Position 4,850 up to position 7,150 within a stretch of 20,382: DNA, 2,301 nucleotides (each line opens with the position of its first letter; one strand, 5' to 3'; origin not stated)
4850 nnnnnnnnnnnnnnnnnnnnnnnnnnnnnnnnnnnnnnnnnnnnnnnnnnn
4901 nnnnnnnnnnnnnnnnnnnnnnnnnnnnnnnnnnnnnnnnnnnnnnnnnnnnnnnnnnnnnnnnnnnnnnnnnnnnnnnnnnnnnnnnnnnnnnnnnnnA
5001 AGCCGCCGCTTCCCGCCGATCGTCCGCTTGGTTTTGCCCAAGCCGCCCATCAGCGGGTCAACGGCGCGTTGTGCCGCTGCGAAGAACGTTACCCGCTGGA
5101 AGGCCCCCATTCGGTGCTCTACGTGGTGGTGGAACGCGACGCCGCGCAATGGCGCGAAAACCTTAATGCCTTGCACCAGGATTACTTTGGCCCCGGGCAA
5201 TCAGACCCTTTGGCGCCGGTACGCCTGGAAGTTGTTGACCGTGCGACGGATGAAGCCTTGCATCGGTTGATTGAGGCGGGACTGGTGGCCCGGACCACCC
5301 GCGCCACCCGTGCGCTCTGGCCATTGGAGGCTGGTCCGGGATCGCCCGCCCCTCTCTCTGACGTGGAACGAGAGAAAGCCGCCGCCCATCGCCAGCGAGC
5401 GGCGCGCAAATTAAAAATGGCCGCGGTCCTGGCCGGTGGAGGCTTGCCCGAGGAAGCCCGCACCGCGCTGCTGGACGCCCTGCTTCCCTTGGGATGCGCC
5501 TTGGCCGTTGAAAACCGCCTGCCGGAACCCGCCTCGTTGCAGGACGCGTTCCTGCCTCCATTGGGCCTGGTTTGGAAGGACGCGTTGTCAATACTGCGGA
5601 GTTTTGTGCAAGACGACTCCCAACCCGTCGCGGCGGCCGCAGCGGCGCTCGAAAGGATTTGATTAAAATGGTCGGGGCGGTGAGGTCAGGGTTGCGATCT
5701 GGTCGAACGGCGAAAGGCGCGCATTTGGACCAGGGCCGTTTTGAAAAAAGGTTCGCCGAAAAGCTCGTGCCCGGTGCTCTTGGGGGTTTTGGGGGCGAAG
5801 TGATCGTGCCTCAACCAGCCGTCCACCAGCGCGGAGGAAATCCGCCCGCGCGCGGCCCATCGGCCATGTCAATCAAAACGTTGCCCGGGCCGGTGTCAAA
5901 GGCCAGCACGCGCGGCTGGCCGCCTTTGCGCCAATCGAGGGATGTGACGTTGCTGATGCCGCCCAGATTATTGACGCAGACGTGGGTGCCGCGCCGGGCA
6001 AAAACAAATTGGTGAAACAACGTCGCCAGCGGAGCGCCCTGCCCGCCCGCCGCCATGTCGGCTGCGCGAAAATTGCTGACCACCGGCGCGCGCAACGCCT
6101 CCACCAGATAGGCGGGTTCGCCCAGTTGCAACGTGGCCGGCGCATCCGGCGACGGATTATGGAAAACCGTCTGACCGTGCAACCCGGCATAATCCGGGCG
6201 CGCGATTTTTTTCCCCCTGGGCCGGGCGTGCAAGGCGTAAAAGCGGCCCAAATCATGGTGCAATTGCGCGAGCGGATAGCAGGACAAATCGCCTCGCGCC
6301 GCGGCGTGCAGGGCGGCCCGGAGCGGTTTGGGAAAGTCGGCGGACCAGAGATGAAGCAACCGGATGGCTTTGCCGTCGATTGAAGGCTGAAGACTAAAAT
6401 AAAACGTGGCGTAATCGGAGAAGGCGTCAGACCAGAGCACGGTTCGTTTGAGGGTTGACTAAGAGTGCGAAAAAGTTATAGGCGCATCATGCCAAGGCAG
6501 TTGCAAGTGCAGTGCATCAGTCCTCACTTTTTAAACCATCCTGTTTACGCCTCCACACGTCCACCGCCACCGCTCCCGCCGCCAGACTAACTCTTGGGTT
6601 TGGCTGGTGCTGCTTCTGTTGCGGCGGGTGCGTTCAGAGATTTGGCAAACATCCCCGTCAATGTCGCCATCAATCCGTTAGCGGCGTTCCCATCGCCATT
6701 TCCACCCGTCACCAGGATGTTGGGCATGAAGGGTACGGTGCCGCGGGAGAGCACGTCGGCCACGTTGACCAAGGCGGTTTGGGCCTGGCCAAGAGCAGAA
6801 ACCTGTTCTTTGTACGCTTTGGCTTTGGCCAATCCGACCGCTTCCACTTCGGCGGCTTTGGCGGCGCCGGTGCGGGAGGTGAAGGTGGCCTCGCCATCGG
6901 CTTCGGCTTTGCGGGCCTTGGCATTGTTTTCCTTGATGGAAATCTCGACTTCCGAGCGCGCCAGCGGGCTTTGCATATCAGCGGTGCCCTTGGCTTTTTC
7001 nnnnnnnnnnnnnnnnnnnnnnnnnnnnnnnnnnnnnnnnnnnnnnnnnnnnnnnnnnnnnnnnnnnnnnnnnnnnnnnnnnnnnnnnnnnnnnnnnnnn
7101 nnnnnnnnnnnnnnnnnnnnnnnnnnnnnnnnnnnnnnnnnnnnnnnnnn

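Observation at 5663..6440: anmK is a truncated, frameshifted remnant ending exactly at the SNF2 gene's 3' end, which marks the probable island junction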

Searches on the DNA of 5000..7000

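Call 51: search_rna_families(source=window, start=5000, end=7000, threshold=evalue, max_evalue=1)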
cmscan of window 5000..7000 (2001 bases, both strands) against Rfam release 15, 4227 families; matches with E-value up to 1: 0.
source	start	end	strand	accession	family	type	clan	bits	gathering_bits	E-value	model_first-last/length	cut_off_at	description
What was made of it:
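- Tried and rejected: Rfam found nothing in 5000-7000 (call 51).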

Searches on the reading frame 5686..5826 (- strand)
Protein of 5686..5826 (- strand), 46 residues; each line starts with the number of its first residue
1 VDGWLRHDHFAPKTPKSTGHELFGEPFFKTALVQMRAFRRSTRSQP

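Call 8: search_protein_families(library=pfam, proteins=[window:5686-5826:-], max_evalue=0.01)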
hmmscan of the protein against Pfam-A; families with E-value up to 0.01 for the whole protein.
window:5686-5826:- (46 aa): 1 family
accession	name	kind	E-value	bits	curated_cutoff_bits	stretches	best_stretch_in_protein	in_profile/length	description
PF03702.20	AnmK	-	0.00017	21.2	24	1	5-38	225-258/367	Anhydro-N-acetylmuramic acid kinase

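Call 9: search_protein_families(library=ncbifam, proteins=[window:5686-5826:-], max_evalue=0.01)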
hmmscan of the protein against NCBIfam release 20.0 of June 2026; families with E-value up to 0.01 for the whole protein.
window:5686-5826:- (46 aa): 6 families
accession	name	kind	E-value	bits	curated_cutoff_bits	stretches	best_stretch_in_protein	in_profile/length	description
NF007143.0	PRK09585.2-2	equivalog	2.2e-06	26.7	533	1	2-40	235-273/382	anhydro-N-acetylmuramic acid kinase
NF007148.0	PRK09585.3-2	equivalog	5.4e-05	22.1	387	1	3-37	240-274/386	anhydro-N-acetylmuramic acid kinase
NF007145.0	PRK09585.2-5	equivalog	0.0002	20.8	514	1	2-38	231-267/379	anhydro-N-acetylmuramic acid kinase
NF007139.0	PRK09585.1-3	equivalog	0.0009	18.4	367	1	4-38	229-263/370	anhydro-N-acetylmuramic acid kinase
NF007142.0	PRK09585.2-1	equivalog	0.002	17.1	435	1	4-36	237-269/384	anhydro-N-acetylmuramic acid kinase AnmK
NF007146.0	PRK09585.2-6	equivalog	0.0023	16.8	440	1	5-36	230-261/391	anhydro-N-acetylmuramic acid kinase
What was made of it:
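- Checked: A second frame (5686-5826) matches profile positions 225-258 (call 8; NCBIfam in call 9).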
